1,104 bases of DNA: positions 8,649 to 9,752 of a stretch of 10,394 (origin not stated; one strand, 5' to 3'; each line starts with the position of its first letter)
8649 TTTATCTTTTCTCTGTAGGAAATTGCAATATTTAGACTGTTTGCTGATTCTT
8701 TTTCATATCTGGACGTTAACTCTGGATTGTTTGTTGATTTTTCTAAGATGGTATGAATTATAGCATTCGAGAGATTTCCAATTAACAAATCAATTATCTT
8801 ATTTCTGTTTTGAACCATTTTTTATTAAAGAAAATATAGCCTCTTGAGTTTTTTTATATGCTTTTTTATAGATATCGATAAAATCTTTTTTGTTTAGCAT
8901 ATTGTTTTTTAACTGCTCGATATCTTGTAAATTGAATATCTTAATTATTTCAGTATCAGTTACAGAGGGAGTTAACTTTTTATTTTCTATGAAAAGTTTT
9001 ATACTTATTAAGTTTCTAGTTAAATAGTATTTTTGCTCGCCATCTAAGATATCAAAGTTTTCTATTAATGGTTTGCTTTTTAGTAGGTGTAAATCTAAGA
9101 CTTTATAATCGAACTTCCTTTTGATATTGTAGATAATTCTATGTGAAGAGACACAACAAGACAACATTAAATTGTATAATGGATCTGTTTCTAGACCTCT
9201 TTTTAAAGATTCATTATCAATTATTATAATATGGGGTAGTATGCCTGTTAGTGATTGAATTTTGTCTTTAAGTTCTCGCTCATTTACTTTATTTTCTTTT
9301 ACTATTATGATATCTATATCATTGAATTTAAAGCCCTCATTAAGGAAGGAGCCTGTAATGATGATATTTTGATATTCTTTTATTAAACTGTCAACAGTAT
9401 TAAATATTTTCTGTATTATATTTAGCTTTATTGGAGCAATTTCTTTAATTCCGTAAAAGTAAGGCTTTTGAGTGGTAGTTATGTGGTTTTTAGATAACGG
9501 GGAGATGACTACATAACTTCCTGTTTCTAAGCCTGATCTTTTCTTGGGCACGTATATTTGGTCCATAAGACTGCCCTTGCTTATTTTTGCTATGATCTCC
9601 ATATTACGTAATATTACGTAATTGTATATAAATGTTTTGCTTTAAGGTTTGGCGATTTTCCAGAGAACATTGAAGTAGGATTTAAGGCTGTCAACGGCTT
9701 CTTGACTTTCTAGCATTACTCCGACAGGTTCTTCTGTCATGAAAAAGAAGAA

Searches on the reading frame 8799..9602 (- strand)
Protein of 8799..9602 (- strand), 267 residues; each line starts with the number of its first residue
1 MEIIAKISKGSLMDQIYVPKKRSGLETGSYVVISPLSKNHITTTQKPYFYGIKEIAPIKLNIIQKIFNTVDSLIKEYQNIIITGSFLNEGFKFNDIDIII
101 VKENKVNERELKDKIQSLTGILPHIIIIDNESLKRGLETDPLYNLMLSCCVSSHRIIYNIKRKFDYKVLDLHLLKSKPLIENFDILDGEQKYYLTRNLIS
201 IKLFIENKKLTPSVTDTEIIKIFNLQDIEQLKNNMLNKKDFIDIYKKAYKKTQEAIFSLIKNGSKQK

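Call 6: search_protein_families(library=pfam, proteins=[window:8799-9602:-], max_evalue=1)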
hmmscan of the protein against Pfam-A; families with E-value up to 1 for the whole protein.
window:8799-9602:- (267 aa): 4 families
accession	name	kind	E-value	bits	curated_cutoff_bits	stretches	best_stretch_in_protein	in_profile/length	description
PF01909.29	NTP_transf_2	-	0.0092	16.8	21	1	64-126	2-72/93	Nucleotidyltransferase domain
PF22014.2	DUF6932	-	0.017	15.9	27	1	71-119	46-92/142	Family of unknown function (DUF6932)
PF14792.12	DNA_pol_B_palm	-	0.025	15.3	25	1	64-124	12-72/113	DNA polymerase beta palm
PF03962.21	Mnd1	-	0.23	12.2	23.5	1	90-119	11-40/60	Mnd1 HTH domain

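Call 7: search_protein_families(library=ncbifam, proteins=[window:8799-9602:-], max_evalue=1)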
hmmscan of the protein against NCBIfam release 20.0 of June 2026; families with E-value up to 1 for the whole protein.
window:8799-9602:- (267 aa): 1 family
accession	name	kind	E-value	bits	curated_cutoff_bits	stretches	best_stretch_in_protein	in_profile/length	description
NF011207.0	PRK14613.1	equivalog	0.013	14.7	359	1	33-82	47-96/297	4-(cytidine 5'-diphospho)-2-C-methyl-D-erythritol kinase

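Call 8: find_encoding_contigs(protein=window:8799-9602:-, flank=10000, max_places=10)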
Protein window:8799-9602:- (267 aa): 1 contig read that carries it; 1 place shown.
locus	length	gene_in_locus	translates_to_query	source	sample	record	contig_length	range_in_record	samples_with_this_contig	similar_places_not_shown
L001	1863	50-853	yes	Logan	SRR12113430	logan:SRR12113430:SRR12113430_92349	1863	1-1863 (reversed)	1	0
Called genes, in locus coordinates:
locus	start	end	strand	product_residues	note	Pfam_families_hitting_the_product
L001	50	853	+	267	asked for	-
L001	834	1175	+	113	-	-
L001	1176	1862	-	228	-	?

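Call 9: find_homologous_proteins(query=window:8799-9602:-)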
Query window:8799-9602:- (267 aa): 560 proteins with E <= 0.001 among 2040 candidates; the best 120 are listed.
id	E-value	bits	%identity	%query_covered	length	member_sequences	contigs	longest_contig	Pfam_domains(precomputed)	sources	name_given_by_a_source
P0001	1.0e-164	564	100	100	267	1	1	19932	-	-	-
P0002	2.0e-91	324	61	98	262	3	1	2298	-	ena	-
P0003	7.9e-91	322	60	99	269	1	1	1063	-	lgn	-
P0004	8.3e-91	322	59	99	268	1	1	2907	-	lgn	-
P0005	4.7e-89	316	60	98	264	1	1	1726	-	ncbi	-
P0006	2.1e-87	311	58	99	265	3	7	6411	-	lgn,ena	-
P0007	5.2e-87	310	55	99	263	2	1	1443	-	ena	-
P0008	1.6e-86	308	57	99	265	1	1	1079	-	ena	-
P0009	3.6e-86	307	56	99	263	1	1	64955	-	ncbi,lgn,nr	ncbi:hypothetical protein HZA97_01515 [Candidatus Woesearchaeota archaeon]|nr:hypothetical protein [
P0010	1.8e-85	305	57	96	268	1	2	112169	-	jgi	-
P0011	2.0e-85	304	57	100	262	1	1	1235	-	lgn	-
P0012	5.5e-85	303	55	99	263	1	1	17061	-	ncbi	-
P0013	1.2e-84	302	54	99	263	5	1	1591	-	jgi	-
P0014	7.9e-84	299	56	100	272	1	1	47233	-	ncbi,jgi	jgi:hypothetical protein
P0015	1.1e-83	299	54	100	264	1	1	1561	-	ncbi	-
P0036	4.0e-79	284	52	99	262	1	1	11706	-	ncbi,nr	ncbi:MAG: hypothetical protein HYW27_01480 [Candidatus Aenigmarchaeota archaeon]|nr:hypothetical pro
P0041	7.0e-79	283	51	100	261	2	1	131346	-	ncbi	-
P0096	5.1e-76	274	50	100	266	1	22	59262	-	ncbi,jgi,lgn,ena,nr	ncbi:hypothetical protein J4402_05040 [Candidatus Pacearchaeota archaeon]|nr:hypothetical protein [C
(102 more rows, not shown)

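Call 10: find_related_loci(query=window:8799-9602:-, collection=genome_contigs, flank=4000)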
Query window:8799-9602:- (267 aa) in genome_contigs; peptide patterns used: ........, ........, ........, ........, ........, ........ (x = any residue, [..] = any of these).
347 stretches matched a pattern; 11 encode a relative of the query (tblastn E <= 1e-3); 11 distinct loci.
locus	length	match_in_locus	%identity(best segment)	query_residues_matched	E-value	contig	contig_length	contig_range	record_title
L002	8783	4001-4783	53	1-265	2e-81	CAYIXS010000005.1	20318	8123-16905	MAG TPA_asm: Candidatus Woesearchaeota archaeon isolate ERP119705_co6_524 genome assembly, contig: NODE_2812_length_2031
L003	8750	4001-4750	51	2-252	1e-74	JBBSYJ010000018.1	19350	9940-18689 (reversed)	MAG: Nanoarchaeota archaeon isolate H32-bin101_1 H32_bin101_1_000000000018, whole genome shotgun sequence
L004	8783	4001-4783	48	2-267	1e-71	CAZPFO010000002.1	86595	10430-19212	MAG TPA_asm: uncultured Methanosarcinales archaeon isolate binchicken_co121_309 genome assembly, contig: NODE_64_length_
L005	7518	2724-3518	51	1-267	4e-71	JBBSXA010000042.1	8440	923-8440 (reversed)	MAG: Nanoarchaeota archaeon isolate H43-bin041_1 H43_bin041_1_000000000042, whole genome shotgun sequence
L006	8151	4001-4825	47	1-267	3e-66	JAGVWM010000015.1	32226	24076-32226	Candidatus Pacearchaeota archaeon isolate RIFCSPHIGHO2_01_FULL_29_23 rifcsphigho2_01_scaffold_2520, whole genome shotgun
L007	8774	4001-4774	46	3-267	7e-64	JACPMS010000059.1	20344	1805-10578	MAG: Candidatus Woesearchaeota archaeon isolate NC_groundwater_555_Ag_S-0.1um_38_11 S35_SO-1_scaffold_229672, whole geno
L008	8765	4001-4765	45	3-263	3e-63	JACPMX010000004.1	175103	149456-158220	MAG: Candidatus Woesearchaeota archaeon isolate NC_groundwater_560_Ag_S-0.1um_42_26 S35_SO-1_scaffold_86507, whole genom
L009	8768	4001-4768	39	3-265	9e-52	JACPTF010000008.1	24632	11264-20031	MAG: Candidatus Woesearchaeota archaeon isolate NC_groundwater_725_Ag_S-0.2um_48_19 S36_SO-2_scaffold_214259, whole geno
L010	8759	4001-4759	43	2-256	1e-49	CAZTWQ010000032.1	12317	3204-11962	MAG TPA_asm: uncultured Methanosarcinales archaeon isolate binchicken_co28_237 genome assembly, contig: NODE_3362_length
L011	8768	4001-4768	37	3-265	2e-49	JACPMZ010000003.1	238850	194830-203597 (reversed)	MAG: Candidatus Woesearchaeota archaeon isolate NC_groundwater_562_Ag_S-0.1um_46_13 S35_SO-1_scaffold_86060, whole genom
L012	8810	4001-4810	56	2-267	3e-92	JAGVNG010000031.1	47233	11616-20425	MAG: Nanoarchaeota archaeon isolate DeMMO3_40 c_000000079678, whole genome shotgun sequence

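Call 25: predict_structure(alignment_id=A1)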
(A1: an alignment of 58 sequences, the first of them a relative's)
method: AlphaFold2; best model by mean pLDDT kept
length: 267 residues; sequences in the alignment: 58
mean_pLDDT: 86.0   pTM: 0.76
mean pLDDT of the five models: 86.0, 84.9, 82.6, 80.5, 71.0
residues with pLDDT >= 90: 168; 70-90: 56; 50-70: 34; < 50: 9
segments of 3 or more residues with pLDDT < 50: 39-43, 264-267
pLDDT, mean of each block of 10 residues (from residue 1): 69 70 62 60 69 86 92 92 88 83 91 91 92 94 93 88 90 92 92 96 94 96 96 93 97 91 51
secondary structure, 60 per line:
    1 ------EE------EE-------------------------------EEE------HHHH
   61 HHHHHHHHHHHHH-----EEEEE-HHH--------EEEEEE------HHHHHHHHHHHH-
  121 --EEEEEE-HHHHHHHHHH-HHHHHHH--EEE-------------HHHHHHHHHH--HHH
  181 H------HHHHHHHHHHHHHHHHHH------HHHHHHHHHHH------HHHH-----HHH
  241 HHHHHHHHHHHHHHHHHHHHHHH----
elements in order: E48-50 H57-73 E79-83 E96-101 H108-119 E123-128 H130-139 H141-147 E150-152 H166-175 H178-181 H188-205 H212-222 H229-232 H238-263

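Call 29: find_related_loci(query=A1, collection=viral_contigs, flank=5000)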
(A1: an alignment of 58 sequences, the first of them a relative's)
Query A1 (267 aa) in viral_contigs; peptide patterns used: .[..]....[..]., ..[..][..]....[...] (x = any residue, [..] = any of these).
50 stretches matched a pattern, but none encodes a relative of the query by tblastn (E <= 1e-3).

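Call 30: fold_search(model_id=the predicted structure, library=pdb)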
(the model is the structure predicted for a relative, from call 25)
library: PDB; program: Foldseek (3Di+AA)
matches with E <= 10: 605; with E <= 0.001: 1
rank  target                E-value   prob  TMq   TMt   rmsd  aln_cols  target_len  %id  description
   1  6xz0                  9.2e-05  1.00  0.41  0.43   8.3       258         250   12  Crystal structure of spectinomycin adenyltransferase AAD(9) from Enterococcus faecialis with spectinomycin (released 2020-04-15)
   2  6sxj                  1.9e-03  0.98  0.35  0.37  10.0       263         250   12  Crystal structure of spectinomycin adenyltransferase AAD(9) from Enterococcus faecialis (released 2020-04-15)
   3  7aer_A                3.8e-03  1.00  0.26  0.52   6.6       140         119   16  Rebuilt and re-refined PDB entry 5yep: tri-AMPylated Shewanella oneidensis HEPN toxin in complex with MNT antitoxin (released 2020-12-30)
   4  6m6w_F                5.7e-03  0.99  0.26  0.50   6.6       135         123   17  Crystal structure the toxin-antitoxin MntA-HpeT mutant-Y104A (released 2020-09-30)
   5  5g4a_A                9.7e-03  0.98  0.39  0.40   9.9       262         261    9  AadA in complex with ATP and magnesium (released 2017-11-29)
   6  5g4a_B                1.0e-02  0.97  0.39  0.40   9.9       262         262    9  AadA in complex with ATP and magnesium (released 2017-11-29)
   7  7bxo_A                1.2e-02  1.00  0.23  0.45   3.5        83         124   20  Crystal structure of the toxin-antitoxin with AMP-PNP (released 2020-09-30)
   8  7bxo_E                1.2e-02  0.99  0.26  0.51   6.8       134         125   17  Crystal structure of the toxin-antitoxin with AMP-PNP (released 2020-09-30)
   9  9dbi_D                1.2e-02  0.92  0.32  0.38  10.2       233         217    8  Structure of Hailong HalB D21A/D23A mutant (released 2025-05-07)
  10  6m6u_F                1.3e-02  0.98  0.27  0.51   6.5       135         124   15  Crystal structure the toxin-antitoxin MntA-HpeT mutant-D39ED41E (released 2020-09-30)
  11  1no5_B                1.3e-02  0.98  0.25  0.52   5.0       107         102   15  Structure of HI0073 from Haemophilus influenzae, the nucleotide binding domain of the HI0073/HI0074 two protein nucleo (released 2004-03-16)
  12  8cdu_E                1.4e-02  0.99  0.21  0.27   8.3       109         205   18  Rnase R bound to a 30S degradation intermediate (main state) (released 2023-12-20)
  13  5luh_B                1.4e-02  0.97  0.39  0.39  10.5       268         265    9  AadA E87Q in complex with ATP, calcium and streptomycin (released 2018-01-17)
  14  9dbi_A                1.6e-02  0.92  0.33  0.39  10.3       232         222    9  Structure of Hailong HalB D21A/D23A mutant (released 2025-05-07)
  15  1no5_A                1.8e-02  0.95  0.24  0.51   6.9       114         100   14  Structure of HI0073 from Haemophilus influenzae, the nucleotide binding domain of the HI0073/HI0074 two protein nucleo (released 2004-03-16)
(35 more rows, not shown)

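Call 42: find_encoding_contigs(protein=P0036, flank=10000, max_places=1)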
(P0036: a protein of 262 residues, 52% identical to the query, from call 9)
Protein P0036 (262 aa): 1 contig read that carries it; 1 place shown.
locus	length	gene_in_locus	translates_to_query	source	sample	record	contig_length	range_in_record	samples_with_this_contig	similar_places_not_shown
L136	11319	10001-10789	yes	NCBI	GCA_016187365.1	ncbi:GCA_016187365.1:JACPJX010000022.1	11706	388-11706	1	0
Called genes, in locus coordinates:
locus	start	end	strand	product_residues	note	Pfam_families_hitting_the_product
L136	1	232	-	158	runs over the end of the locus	-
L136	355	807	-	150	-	-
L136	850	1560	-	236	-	-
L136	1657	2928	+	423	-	PF01385:OrfB_IS605 (weak), PF07282:Cas12f1-like_TNB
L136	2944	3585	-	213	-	-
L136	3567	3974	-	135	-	-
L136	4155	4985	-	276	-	-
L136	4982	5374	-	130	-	-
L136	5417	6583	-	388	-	-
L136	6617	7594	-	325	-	-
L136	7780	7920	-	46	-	-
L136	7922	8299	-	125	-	PF02661:Fic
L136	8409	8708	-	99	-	-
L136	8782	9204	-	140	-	PF05168:HEPN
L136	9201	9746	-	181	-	PF01909:NTP_transf_2, PF18765:Polbeta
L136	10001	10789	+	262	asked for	-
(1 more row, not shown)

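Call 43: find_encoding_contigs(protein=P0096, flank=10000, max_places=1)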
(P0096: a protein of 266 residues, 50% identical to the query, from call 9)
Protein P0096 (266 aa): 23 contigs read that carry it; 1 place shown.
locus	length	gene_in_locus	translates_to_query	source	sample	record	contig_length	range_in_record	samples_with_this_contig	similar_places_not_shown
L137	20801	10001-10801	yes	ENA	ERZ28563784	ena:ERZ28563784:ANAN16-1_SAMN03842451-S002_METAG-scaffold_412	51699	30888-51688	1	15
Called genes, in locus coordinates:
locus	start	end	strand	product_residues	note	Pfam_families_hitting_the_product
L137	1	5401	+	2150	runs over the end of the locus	-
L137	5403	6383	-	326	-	-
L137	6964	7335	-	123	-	-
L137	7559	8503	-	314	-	PF08271:Zn_Ribbon_TF, PF00382:TFIIB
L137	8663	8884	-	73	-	PF01201:Ribosomal_S8e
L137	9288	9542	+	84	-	PF01423:LSM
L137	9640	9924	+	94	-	-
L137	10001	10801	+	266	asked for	-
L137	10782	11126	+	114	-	-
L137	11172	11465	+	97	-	-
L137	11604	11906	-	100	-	-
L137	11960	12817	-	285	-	PF00753:Lactamase_B, PF13691:Lactamase_B_4, PF23023:Anti-Pycsar_Apyc1, PF12706:Lactamase_B_2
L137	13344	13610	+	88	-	-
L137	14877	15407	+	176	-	-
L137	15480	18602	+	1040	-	PF19077:Big_13 (faint)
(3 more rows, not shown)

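Call 44: find_encoding_contigs(protein=P0041, flank=10000, max_places=1)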
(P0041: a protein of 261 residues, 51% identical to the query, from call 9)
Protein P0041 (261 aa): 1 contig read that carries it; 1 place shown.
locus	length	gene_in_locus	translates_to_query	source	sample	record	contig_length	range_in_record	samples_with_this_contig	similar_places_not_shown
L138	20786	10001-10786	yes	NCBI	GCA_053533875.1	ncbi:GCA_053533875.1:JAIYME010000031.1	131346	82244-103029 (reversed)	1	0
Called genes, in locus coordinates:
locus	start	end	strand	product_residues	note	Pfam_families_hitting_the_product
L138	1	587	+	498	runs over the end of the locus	PF20176:DUF6541 (faint)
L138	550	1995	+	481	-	-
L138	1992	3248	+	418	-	PF03142:Chitin_synth_2 (faint), PF13506:Glyco_transf_21, PF00535:Glycos_transf_2, PF10111:Glyco_tranf_2_2, PF13641:Glyco_tranf_2_3, PF13632:Glyco_trans_2_3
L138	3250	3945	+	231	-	-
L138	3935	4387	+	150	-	PF26602:HVO_2718_N, PF24250:HVO_2718, PF01381:HTH_3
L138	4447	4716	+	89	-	PF13656:RNA_pol_L_2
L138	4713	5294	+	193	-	PF01871:AMMECR1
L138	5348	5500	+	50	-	-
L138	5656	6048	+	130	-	PF00665:rve, PF24764:rva_4 (weak)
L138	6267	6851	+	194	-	-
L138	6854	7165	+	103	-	PF02150:Zn_ribbon_RPB9 (weak), PF01096:Zn_ribbon_TFIIS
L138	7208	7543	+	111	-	PF01336:tRNA_anti-codon (faint)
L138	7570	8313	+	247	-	PF00705:PCNA_N, PF02144:Rad1 (weak), PF04139:Rad9, PF02747:PCNA_C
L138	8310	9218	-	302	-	PF02511:Thy1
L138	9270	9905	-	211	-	PF13483:Lactamase_B_3, PF12706:Lactamase_B_2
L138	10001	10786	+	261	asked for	-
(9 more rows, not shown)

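Call 45: find_encoding_contigs(protein=P0010, flank=10000, max_places=1)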
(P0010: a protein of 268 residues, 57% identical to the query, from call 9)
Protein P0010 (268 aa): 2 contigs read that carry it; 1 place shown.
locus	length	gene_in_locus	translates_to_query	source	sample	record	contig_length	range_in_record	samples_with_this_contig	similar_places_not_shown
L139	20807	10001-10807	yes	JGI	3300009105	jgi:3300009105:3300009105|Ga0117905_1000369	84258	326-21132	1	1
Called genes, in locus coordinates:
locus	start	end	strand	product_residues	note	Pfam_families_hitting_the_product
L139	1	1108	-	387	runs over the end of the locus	-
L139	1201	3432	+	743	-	PF01336:tRNA_anti-codon, PF00152:tRNA-synt_2, PF03483:B3_4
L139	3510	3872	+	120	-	PF05618:RimB-like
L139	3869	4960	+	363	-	PF14397:ATPgrasp_ST (faint), PF02222:ATP-grasp (weak), PF02655:ATP-grasp_3, PF02955:GSH-S_ATP, PF08443:RimK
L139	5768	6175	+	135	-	-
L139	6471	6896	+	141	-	-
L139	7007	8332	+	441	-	PF07690:MFS_1 (weak)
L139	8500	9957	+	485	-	PF02310:B12-binding, PF04055:Radical_SAM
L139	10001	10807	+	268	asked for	-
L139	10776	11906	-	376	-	PF13433:Peripla_BP_5, PF13458:Peripla_BP_6, PF01094:ANF_receptor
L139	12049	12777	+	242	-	PF01978:TrmB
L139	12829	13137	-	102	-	-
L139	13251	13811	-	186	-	-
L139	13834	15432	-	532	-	-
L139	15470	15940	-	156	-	-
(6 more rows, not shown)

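Call 49: find_homologous_proteins(query=L010:3992-4780:+)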
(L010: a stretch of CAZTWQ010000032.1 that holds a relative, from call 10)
Query L010:3992-4780:+ (262 aa): 62 proteins with E <= 0.001 among 2477 candidates.
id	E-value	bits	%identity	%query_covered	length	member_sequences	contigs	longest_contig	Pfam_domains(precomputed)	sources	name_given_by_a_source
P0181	3.7e-157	539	100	100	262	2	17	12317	-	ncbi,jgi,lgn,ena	jgi:hypothetical protein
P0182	4.9e-118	411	78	100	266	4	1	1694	-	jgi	-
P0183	5.4e-112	391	73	100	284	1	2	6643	-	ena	-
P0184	5.6e-112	391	71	100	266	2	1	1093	-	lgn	-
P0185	3.2e-111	389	72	100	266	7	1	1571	-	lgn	-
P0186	3.2e-111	389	73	100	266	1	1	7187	-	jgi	jgi:hypothetical protein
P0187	2.2e-110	386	71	100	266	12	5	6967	-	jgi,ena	-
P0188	2.3e-110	386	70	100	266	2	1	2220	-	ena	-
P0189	1.4e-109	383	70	100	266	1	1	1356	-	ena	-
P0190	2.4e-109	383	70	100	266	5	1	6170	-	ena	-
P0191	5.0e-109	381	70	99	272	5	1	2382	-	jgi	-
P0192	5.4e-109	381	70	100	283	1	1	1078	-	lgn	-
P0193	1.1e-108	380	69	100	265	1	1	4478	-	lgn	-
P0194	2.3e-108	379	70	100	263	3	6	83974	-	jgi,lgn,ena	-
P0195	6.0e-108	378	71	99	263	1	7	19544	-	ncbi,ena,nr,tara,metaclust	ncbi:hypothetical protein CMO89_03390 [Candidatus Woesearchaeota archaeon]|nr:hypothetical protein [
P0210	3.8e-88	313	58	97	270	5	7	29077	-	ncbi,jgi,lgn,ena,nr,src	ncbi:MAG TPA: hypothetical protein VJH97_04830 [Candidatus Nanoarchaeia archaeon]|nr:hypothetical pr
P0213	3.5e-72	261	52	100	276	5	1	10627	-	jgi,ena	-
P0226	3.6e-40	156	41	97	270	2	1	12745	-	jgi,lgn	-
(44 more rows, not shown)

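Call 52: find_encoding_contigs(protein=P0194, flank=3000, max_places=1)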
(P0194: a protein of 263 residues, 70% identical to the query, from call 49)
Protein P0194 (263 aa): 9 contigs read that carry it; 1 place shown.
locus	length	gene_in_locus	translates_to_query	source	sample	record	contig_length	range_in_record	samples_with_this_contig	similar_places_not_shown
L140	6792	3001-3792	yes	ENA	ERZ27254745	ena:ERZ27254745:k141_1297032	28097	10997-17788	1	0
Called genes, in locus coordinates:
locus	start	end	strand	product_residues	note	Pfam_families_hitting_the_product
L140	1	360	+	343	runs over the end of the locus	PF12802:MarR_2 (faint), PF13404:HTH_AsnC-type, PF13412:HTH_24, PF01022:HTH_5 (weak), PF01047:MarR (weak), PF12840:HTH_20 (weak), PF13404:HTH_AsnC-type, PF13412:HTH_24, +1 more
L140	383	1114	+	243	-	PF01909:NTP_transf_2 (weak), PF18765:Polbeta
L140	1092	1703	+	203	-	-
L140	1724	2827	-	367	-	PF00586:AIRS, PF02769:AIRS_C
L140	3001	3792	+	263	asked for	-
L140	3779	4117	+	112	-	-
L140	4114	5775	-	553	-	PF00206:Lyase_1, PF08328:ASL_C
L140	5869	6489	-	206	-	PF04252:SFM1-like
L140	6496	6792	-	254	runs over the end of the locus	PF00459:Inositol_P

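Call 53: find_encoding_contigs(protein=P0195, flank=3000, max_places=1)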
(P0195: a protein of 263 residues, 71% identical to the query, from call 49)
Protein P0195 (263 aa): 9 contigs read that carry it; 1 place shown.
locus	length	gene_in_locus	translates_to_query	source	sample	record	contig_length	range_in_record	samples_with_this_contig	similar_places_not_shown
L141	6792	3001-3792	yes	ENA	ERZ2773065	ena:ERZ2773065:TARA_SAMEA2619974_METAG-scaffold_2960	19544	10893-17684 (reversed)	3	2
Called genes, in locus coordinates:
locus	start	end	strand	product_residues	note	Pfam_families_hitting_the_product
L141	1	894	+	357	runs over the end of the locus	PF01336:tRNA_anti-codon, PF08646:Rep_fac-A_C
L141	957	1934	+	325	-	PF20030:bpMoxR, PF07726:AAA_3, PF07728:AAA_5, PF17863:AAA_lid_2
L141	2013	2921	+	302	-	PF01882:DUF58, PF13519:VWA_2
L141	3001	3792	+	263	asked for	-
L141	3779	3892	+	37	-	-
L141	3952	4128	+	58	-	-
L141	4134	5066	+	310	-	PF07584:BatA, PF06707:DUF1194 (weak), PF00092:VWA, PF13519:VWA_2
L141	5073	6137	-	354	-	PF26233:NicX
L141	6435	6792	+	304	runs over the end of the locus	-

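Call 54: find_encoding_contigs(protein=P0210, flank=3000, max_places=1)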
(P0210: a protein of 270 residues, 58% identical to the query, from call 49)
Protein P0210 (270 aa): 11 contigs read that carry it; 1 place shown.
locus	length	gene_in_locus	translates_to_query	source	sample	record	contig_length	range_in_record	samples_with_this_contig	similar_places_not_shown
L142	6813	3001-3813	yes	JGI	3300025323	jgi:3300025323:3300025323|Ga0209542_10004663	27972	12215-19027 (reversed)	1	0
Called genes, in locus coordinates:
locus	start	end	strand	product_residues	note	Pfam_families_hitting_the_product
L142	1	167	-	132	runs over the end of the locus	PF24441:DUF7560 (faint)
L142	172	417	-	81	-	-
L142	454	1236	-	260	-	PF01041:DegT_DnrJ_EryC1 (weak), PF27296:MJ1341_C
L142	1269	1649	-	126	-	PF01288:HPPK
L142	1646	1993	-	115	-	PF02152:FolB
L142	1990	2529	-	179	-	PF01227:GTP_cyclohydroI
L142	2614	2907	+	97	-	-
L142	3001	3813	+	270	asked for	-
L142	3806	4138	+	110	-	-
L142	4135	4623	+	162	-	PF13489:Methyltransf_23, PF13847:Methyltransf_31, PF08241:Methyltransf_11, PF08242:Methyltransf_12, PF13649:Methyltransf_25, PF01209:Ubie_methyltran (weak)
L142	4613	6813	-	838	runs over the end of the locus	-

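Call 55: find_encoding_contigs(protein=P0213, flank=3000, max_places=1)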
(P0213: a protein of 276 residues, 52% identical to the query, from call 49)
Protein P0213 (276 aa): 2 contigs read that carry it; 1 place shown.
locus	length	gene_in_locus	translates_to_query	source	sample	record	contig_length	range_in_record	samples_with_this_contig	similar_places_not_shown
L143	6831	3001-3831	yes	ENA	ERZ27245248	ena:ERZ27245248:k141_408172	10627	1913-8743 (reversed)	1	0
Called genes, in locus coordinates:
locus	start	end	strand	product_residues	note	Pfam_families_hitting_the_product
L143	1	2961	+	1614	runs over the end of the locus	?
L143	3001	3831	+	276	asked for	-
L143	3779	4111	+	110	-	-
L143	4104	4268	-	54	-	-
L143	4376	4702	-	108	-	-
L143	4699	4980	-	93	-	-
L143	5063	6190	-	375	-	PF08245:Mur_ligase_M, PF27239:FOL3_C, PF02875:Mur_ligase_C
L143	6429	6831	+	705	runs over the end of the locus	PF07992:Pyr_redox_2, PF14890:Intein_splicing (weak), PF14528:LAGLIDADG_3, PF07992:Pyr_redox_2, PF13738:Pyr_redox_3, PF00070:Pyr_redox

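Call 66: find_encoding_contigs(protein=P0226, flank=3000, max_places=2)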
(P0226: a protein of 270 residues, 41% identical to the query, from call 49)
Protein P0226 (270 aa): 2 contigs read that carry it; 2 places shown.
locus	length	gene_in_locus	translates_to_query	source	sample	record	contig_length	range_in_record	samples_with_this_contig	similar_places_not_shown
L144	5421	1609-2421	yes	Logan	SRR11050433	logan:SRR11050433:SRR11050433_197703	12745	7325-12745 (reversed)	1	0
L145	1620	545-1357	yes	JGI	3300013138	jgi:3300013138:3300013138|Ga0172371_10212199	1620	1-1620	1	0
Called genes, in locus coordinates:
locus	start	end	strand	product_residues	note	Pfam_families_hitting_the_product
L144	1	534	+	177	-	?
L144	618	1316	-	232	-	PF01513:NAD_kinase (weak), PF20143:NAD_kinase_C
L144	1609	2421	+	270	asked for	-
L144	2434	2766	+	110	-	-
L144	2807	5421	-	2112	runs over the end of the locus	-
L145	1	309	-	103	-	?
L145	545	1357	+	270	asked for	-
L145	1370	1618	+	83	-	?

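Call 68: search_protein_families(library=padloc, proteins=[window:8799-9602:-], max_evalue=0.1)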
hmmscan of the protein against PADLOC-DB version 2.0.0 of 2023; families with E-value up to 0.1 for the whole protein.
window:8799-9602:- (267 aa): 0 families

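Call 69: search_solved_structures(query=A1, max_evalue=1)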
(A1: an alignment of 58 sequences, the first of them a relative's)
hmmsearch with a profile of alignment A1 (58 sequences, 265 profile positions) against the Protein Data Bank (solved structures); distinct sequences matched with E-value up to 1: 2.
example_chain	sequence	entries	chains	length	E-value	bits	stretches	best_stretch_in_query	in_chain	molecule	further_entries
5w90_A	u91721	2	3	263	0.14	15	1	79-141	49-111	FEZ-1 protein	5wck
1l9y_A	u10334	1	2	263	0.17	14.7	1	79-141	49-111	FEZ-1 b-lactamase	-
